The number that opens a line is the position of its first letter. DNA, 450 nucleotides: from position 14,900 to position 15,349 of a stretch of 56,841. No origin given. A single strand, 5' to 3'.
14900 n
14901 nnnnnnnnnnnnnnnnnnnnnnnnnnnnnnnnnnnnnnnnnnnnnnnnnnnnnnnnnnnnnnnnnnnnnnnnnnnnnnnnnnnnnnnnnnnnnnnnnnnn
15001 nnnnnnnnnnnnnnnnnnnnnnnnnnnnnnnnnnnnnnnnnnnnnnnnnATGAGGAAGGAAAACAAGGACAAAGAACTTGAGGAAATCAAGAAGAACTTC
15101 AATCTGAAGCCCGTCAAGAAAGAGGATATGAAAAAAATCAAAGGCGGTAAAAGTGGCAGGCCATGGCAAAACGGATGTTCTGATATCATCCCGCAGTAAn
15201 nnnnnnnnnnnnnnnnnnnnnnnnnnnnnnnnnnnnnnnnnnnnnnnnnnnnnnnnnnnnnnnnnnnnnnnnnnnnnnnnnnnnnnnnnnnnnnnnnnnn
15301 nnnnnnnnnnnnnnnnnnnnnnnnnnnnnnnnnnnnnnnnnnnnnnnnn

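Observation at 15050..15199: Unannotated 49-aa precursor with a KIKGG leader and a 16-residue core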

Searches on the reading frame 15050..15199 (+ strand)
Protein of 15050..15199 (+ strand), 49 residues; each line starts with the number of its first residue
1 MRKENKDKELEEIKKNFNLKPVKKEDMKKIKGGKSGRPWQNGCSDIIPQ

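Call 7: search_protein_families(library=pfam, proteins=[window:15050-15199:+], max_evalue=0.01)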
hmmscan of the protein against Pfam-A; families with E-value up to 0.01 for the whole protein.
window:15050-15199:+ (49 aa): 0 families

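Call 8: search_protein_families(library=ncbifam, proteins=[window:15050-15199:+], max_evalue=1)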
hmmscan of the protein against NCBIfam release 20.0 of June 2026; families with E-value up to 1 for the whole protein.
window:15050-15199:+ (49 aa): 4 families
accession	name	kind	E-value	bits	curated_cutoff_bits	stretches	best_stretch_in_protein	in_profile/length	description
NF038163.1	bactofencin_A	equivalog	0.014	15.7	35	1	11-35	2-26/45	bactofencin A family cationic bacteriocin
NF047798.1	leader_Chryseo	domain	0.02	15.1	23.5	1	18-33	3-18/18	bacteriocin-like protein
TIGR04149.1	GG_sam_targ_CFB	domain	0.034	14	25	1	23-44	18-36/43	TIGR04149 family rSAM-modified RiPP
NF038034.1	lactGbeta_entB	subfamily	0.56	10.5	37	1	25-36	4-15/38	lactococcin G-beta/enterocin 1071B family bacteriocin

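Call 9: find_homologous_proteins(query=window:15050-15196:+, max_evalue=10)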
Query seq(49 aa) (49 aa): 4 proteins with E <= 10 among 5 candidates.
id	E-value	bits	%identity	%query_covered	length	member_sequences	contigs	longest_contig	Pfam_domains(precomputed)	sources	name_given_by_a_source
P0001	2.0e-24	101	100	100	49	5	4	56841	-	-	-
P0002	5.5e-22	93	90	100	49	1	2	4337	-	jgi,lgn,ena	-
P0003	8.1e-20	87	88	100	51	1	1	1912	-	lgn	-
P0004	1.6e-16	76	80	100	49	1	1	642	-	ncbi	-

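Call 21: find_homologous_proteins(query=A2, max_evalue=1)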
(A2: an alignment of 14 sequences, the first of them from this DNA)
Query A2 (14 sequences) (49 aa, profile of the alignment): 93 proteins with E <= 1 among 884 candidates.
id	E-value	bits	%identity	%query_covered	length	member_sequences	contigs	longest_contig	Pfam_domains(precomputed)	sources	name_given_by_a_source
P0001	4.2e-19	86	100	100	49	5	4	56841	-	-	-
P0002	2.9e-18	84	90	100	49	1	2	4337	-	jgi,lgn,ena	-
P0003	2.1e-17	81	88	100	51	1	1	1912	-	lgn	-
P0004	1.3e-16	78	80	100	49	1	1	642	-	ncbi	-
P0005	1.5e-16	78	46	49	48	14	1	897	-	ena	-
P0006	1.5e-16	78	50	49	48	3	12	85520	-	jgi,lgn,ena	jgi:hypothetical protein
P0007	2.9e-16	77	52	59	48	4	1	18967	-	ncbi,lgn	-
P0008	7.3e-16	76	55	63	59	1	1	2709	-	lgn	-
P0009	1.4e-15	75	32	98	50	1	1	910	-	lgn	-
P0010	6.6e-15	73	48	59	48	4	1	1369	-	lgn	-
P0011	6.9e-15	73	43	94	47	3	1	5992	-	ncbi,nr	ncbi:MAG: hypothetical protein KDC54_19660 [Lewinella sp.]|nr:hypothetical protein [Lewinella sp.]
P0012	1.0e-14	72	45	86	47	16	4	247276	-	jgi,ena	jgi:hypothetical protein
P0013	1.1e-14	72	67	100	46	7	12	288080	-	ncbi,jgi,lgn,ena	-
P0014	1.7e-14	71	29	98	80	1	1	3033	-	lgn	-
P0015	2.6e-14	71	48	59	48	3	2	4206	-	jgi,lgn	jgi:hypothetical protein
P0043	4.2e-12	64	49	86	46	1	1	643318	-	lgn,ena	-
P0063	8.5e-10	56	42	90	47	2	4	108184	-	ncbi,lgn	-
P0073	4.4e-6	45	35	92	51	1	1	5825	-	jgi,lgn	jgi:hypothetical protein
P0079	2.4e-5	42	32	90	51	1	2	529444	-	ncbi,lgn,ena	-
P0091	7.8e-4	37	47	61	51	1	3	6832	-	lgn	-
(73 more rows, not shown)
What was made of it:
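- One source labels a member 'bacteriocin-like protein' (call 21).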

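Call 25: find_encoding_contigs(protein=P0079, flank=8000, max_places=2)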
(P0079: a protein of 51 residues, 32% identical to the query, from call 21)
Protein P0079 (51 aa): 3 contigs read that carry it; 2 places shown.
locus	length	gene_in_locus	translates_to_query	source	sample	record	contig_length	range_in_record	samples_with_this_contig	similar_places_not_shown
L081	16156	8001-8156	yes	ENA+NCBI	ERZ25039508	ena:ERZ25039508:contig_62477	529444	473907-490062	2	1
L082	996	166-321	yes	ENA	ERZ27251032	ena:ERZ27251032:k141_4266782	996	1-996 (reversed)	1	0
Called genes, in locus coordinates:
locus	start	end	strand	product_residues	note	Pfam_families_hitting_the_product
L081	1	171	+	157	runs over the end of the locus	PF13302:Acetyltransf_3, PF13420:Acetyltransf_4, PF00583:Acetyltransf_1, PF13673:Acetyltransf_10 (weak), PF14542:Acetyltransf_CG (faint), PF13508:Acetyltransf_7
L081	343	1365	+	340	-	PF18174:HU-CCDC81_bac_1, PF18175:HU-CCDC81_bac_2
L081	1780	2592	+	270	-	PF00793:DAHP_synth_1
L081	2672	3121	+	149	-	-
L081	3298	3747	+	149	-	-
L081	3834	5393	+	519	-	PF28550:DUF8436, PF00890:FAD_binding_2 (faint), PF01134:GIDA (faint), PF01266:DAO (faint), PF03486:HI0933_like, PF07992:Pyr_redox_2 (weak), PF21688:FAD-depend_C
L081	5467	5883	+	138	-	PF07681:DoxX, PF02077:SURF4, PF05514:HR_lesion (weak)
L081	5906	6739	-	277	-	PF00520:Ion_trans, PF08016:PKD_channel (weak), PF07885:Ion_trans_2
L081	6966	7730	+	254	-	PF00072:Response_reg, PF04397:LytTR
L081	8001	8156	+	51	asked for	-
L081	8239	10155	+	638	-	PF07719:TPR_2 (faint), PF13181:TPR_8 (faint), PF14938:SNAP (faint), PF00515:TPR_1 (faint), PF10602:RPN7 (weak), PF17874:TPR_MalT (faint), PF13424:TPR_12 (weak), PF06580:His_kinase, +2 more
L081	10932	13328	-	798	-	PF00912:Transgly, PF00905:Transpeptidase, PF06832:BiPBP_C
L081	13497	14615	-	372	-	-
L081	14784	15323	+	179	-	PF04542:Sigma70_r2, PF08281:Sigma70_r4_2, PF04545:Sigma70_r4 (weak)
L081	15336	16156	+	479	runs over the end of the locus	-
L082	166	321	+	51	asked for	-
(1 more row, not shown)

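Call 26: find_encoding_contigs(protein=P0012, flank=8000, max_places=2)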
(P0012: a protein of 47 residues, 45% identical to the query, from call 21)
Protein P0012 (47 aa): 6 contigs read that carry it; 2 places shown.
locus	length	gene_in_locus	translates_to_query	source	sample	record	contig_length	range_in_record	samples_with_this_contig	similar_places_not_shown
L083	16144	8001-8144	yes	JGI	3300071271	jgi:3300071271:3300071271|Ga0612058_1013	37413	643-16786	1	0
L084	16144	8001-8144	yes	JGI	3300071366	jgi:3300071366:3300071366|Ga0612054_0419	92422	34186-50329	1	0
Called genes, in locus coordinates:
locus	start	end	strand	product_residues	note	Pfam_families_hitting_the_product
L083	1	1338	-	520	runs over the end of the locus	PF18962:Por_Secre_tail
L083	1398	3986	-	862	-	PF18962:Por_Secre_tail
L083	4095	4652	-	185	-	PF05572:Peptidase_M43 (weak)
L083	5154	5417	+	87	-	PF08684:ocr (weak)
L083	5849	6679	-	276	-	PF00520:Ion_trans, PF07885:Ion_trans_2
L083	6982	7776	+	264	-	PF00072:Response_reg, PF04397:LytTR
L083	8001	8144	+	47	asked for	-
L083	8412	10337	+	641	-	PF13424:TPR_12 (faint), PF14938:SNAP (faint), PF00515:TPR_1 (faint), PF10602:RPN7 (faint), PF17874:TPR_MalT (weak), PF07719:TPR_2 (weak), PF06580:His_kinase, PF02518:HATPase_c (weak)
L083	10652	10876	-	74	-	-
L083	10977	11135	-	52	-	-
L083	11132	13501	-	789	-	PF00912:Transgly, PF00905:Transpeptidase, PF06832:BiPBP_C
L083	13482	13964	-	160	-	-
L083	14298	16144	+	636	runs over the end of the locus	PF13620:CarboxypepD_reg, PF13715:CarbopepD_reg_2, PF12450:vWF_A, PF00092:VWA, PF13519:VWA_2, PF13768:VWA_3, PF12034:YfbK_C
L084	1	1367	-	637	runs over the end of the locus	PF18962:Por_Secre_tail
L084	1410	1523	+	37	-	-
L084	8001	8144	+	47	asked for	-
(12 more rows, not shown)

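Call 27: find_encoding_contigs(protein=P0043, flank=8000, max_places=2)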
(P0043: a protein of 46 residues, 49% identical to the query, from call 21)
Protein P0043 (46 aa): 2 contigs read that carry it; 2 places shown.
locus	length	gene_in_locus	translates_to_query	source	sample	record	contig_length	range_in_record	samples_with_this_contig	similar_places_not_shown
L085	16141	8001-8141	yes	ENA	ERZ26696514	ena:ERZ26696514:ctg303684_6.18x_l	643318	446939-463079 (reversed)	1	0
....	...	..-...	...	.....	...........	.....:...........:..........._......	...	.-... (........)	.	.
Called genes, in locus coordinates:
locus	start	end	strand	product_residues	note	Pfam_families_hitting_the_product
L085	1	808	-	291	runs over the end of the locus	-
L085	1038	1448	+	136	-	-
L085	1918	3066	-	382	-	PF01841:Transglut_core, PF04473:DUF553 (faint)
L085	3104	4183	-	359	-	PF01263:Aldose_epim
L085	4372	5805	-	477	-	PF03372:Exo_endo_phos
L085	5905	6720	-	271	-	PF00520:Ion_trans, PF07885:Ion_trans_2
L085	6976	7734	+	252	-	PF00072:Response_reg, PF04397:LytTR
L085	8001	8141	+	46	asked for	-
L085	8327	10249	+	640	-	PF13374:TPR_10 (faint), PF13424:TPR_12 (faint), PF00515:TPR_1 (faint), PF07719:TPR_2 (faint), PF13181:TPR_8 (faint), PF06580:His_kinase, PF02518:HATPase_c (weak)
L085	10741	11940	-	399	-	PF06832:BiPBP_C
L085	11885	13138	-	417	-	PF00912:Transgly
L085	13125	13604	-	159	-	PF10504:DUF2452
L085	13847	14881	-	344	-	PF28533:DUF8429, PF28532:DUF8428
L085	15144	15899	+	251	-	PF03104:DNA_pol_B_exo1 (weak), PF13482:RNase_H_2, PF10108:DNA_pol_B_exo2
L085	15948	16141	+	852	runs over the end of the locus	PF02585:PIG-L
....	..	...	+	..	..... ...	-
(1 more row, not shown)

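Call 46: search_protein_representatives(alignment_id=A3)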
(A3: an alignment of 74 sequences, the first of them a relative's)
Query: 74 sequences, 50 profile positions. Proteins with E-value up to 0.001 (for the whole library): 146; up to 1e-10: 31; up to 1e-30: 0. The best 146 are listed.
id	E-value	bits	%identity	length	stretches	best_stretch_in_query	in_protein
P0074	4.4e-16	75.1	-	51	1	1-50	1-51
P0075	7.1e-16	74.4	-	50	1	1-50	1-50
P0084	1.3e-15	73.6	-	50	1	1-50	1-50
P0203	2.3e-15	72.8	-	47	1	1-50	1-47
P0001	1.1e-14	70.6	-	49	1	1-50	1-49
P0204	1.4e-14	70.3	-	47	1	1-50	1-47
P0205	1.7e-14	70.0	-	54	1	1-50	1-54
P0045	6.6e-14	68.1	-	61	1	1-50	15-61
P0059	2.1e-13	66.5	-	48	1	1-50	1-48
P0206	2.7e-13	66.1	-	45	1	1-50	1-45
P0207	4.8e-13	65.3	-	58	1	4-50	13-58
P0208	8.1e-13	64.6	-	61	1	1-50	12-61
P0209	1.3e-12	64.0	-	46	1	1-50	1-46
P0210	1.4e-12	63.8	-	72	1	1-50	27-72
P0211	2.3e-12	63.2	-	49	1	1-50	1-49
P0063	7.5e-12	61.5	-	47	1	1-50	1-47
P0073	3.0e-08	50.0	-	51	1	1-50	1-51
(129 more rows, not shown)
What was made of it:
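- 93 clusters by word-indexed search and 146 representatives by exhaustive HMM search (calls 21, 46). There are 146 family representatives (call 46).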

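Call 54: search_protein_families(library=ncbifam, alignment_id=A3, max_evalue=0.01)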
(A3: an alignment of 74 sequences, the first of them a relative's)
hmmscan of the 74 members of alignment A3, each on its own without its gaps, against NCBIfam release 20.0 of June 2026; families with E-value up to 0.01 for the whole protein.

A. member 1, P0001 (49 aa): 0 families

B. families by the number of members that match (of 74 scanned): 4 families
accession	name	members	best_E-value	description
TIGR04149.1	GG_sam_targ_CFB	26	0.0002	TIGR04149 family rSAM-modified RiPP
NF038163.1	bactofencin_A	4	0.00013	bactofencin A family cationic bacteriocin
NF047798.1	leader_Chryseo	1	0.00078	bacteriocin-like protein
NF033214.1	ComC_Streptocco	1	0.0062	competence-stimulating peptide ComC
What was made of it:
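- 15050..15148 (+): Leader part of the peptide (33 aa, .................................), double-glycine type. Sub-threshold hits to leader_Chryseo, TIGR04149 and bactofencin_A (calls 8, 54).
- On Double-glycine (GG) leader peptides / class II bacteriocin-type precursors: 26/74 relatives reach E<=0.01 for TIGR04149 but none reaches the cut-off (call 54).
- Closest known: Bacteroidota GG-leader natural-product precursors. Same: 26/74 family members hit TIGR04149 at E<=0.01 (call 54), and the window peptide scores 14-15 bits (call 8).
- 26/74 members hit TIGR04149 at E<=0.01 (call 54). All GG-leader HMM hits are below curated cut-offs (calls 8, 54). The leader is related to those of exported Bacteroidota peptides (call 54).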

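Call 62: search_protein_families(library=pfam, alignment_id=A3, max_evalue=0.01)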
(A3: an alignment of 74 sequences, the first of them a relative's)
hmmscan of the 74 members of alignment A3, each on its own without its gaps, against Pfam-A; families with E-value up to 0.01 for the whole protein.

A. member 1, P0001 (49 aa): 0 families

B. families by the number of members that match (of 74 scanned): 4 families
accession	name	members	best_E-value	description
PF11632.14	LcnG-beta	2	0.0024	Lactococcin G-beta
PF14406.12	Bacteroid_pep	1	0.0013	Ribosomally synthesized peptide in Bacteroidetes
PF01466.24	Skp1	1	0.0035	Skp1 family, dimerisation domain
PF19159.5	DUF5841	1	0.0071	Family of unknown function (DUF5841)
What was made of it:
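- On Double-glycine (GG) leader peptides / class II bacteriocin-type precursors: No Pfam family matches (calls 7, 62).
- Weak hits to bactofencin A, lactococcin G-beta and TIGR04149 models (calls 8, 54, 62).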

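Call 66: find_encoding_contigs(protein=P0063, flank=10000, max_places=1)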
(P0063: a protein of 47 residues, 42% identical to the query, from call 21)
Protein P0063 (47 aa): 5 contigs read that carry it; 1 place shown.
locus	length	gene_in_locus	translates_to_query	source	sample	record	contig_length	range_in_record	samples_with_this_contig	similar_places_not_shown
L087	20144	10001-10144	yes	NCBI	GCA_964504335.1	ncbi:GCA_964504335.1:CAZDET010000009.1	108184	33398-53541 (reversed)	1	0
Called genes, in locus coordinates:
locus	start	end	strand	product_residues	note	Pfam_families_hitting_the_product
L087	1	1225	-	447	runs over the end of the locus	PF01171:ATP_bind_3, PF28558:TilS_SCL, PF11734:TilS_C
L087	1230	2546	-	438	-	PF00696:AA_kinase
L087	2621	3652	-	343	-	-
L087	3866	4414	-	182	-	-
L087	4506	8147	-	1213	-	PF02463:SMC_N (faint), PF13476:AAA_23, PF13555:AAA_29 (weak), PF13558:SbcC_Walker_B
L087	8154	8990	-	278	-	PF00520:Ion_trans, PF07885:Ion_trans_2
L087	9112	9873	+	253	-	PF00072:Response_reg, PF04397:LytTR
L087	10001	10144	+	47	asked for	-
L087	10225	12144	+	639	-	PF10602:RPN7 (faint), PF07719:TPR_2 (faint), PF13424:TPR_12, PF13432:TPR_16 (weak), PF17874:TPR_MalT (weak), PF00515:TPR_1 (weak), PF13424:TPR_12, PF06580:His_kinase, +6 more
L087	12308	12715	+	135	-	PF00076:RRM_1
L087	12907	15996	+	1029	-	PF16328:DUF4961, PF00128:Alpha-amylase, PF18962:Por_Secre_tail (weak)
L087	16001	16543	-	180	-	PF00908:dTDP_sugar_isom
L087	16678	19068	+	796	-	PF13620:CarboxypepD_reg, PF13715:CarbopepD_reg_2, PF07715:Plug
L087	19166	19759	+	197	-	PF04955:HupE_UreJ (weak), PF13795:HupE_UreJ_2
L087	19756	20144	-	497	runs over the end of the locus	PF02446:Glyco_hydro_77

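Call 67: find_encoding_contigs(protein=P0091, flank=10000, max_places=1)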
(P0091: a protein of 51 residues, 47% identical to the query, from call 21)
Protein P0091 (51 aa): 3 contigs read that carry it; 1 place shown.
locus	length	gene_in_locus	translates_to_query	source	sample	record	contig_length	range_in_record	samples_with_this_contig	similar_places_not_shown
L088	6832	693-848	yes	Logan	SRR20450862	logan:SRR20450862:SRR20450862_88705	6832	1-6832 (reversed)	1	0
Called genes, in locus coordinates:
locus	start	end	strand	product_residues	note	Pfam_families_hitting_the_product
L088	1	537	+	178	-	?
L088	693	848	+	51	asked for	-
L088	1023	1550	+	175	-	-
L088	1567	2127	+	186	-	PF02627:CMD (weak)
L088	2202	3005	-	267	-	PF05552:MS_channel_1st_1, PF00924:MS_channel_2nd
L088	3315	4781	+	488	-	PF23759:GBD_T9SS_assoc, PF18962:Por_Secre_tail (weak)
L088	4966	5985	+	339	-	PF10974:DUF2804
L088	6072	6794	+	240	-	PF00149:Metallophos, PF12850:Metallophos_2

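Call 68: find_encoding_contigs(protein=P0073, flank=10000, max_places=1)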
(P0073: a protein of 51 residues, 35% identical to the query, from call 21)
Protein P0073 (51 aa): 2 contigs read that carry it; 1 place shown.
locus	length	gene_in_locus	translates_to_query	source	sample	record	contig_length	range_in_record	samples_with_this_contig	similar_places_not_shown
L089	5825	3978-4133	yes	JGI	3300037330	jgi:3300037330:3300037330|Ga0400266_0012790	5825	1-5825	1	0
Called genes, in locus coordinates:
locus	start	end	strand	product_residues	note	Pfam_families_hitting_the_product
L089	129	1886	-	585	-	PF25062:ARM_TT21_N (weak), PF25063:ARM_TT21_C (weak), PF13414:TPR_11, PF13424:TPR_12 (weak), PF14559:TPR_19, PF23914:TPR_CcmH_CycH, PF06325:PrmA, PF22528:PRMT_C, +18 more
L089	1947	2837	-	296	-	PF00520:Ion_trans, PF07885:Ion_trans_2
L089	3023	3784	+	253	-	PF00072:Response_reg, PF04397:LytTR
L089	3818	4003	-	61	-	-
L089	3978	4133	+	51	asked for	-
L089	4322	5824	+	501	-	?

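Call 72: search_protein_families(library=pfam, proteins=[L088:1023-1550:+], max_evalue=0.01)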
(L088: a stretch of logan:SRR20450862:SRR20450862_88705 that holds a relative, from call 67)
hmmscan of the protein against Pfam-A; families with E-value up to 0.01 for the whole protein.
L088:1023-1550:+ (175 aa): 0 families
